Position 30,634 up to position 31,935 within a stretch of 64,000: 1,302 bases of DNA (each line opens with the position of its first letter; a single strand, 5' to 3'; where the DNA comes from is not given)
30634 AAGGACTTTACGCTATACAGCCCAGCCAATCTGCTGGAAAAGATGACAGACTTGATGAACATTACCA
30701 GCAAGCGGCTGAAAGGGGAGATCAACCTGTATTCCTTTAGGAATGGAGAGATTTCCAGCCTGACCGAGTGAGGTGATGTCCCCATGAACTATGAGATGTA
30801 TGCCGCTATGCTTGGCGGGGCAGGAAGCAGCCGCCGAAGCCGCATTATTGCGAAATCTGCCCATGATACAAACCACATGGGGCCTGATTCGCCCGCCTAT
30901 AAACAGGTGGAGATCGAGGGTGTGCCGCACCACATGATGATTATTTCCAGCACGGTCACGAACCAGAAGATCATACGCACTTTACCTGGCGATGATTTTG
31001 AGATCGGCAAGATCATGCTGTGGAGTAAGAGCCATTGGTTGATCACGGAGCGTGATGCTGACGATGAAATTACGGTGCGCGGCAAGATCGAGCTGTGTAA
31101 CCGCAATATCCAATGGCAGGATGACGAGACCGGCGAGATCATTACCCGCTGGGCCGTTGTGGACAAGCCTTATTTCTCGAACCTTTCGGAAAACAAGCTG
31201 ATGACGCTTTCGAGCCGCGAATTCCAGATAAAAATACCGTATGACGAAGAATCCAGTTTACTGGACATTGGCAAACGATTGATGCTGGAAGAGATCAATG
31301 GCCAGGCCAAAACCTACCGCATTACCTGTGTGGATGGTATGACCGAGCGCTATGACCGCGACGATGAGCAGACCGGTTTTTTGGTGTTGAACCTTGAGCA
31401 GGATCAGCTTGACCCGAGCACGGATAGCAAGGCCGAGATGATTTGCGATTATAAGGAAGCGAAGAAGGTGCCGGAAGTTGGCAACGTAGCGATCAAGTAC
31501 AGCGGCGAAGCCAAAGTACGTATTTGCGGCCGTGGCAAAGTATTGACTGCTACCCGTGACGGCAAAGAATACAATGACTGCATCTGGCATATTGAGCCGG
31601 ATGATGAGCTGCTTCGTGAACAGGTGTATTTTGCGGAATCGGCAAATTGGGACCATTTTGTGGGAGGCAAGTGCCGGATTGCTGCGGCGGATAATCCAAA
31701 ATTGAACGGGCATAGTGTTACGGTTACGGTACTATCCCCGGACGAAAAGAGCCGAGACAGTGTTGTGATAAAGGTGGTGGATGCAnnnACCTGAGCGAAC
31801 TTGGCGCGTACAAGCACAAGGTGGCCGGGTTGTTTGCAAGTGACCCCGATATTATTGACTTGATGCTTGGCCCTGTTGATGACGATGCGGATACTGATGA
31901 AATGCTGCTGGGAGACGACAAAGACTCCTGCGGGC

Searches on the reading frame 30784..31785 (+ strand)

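Call 52: search_protein_families(library=phrogs, proteins=[window:30784-31785:+], max_evalue=0.00001)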
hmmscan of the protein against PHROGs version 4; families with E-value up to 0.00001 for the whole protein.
window:30784-31785:+ (334 aa): 3 families
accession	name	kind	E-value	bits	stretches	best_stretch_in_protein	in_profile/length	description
phrog_5251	-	unknown function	3.3e-14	53.9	1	2-231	3-238/244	-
phrog_16444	-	unknown function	9.3e-14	51.7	1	59-226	56-211/397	-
phrog_31155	-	unknown function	2.1e-06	28.4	1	61-187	100-229/353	-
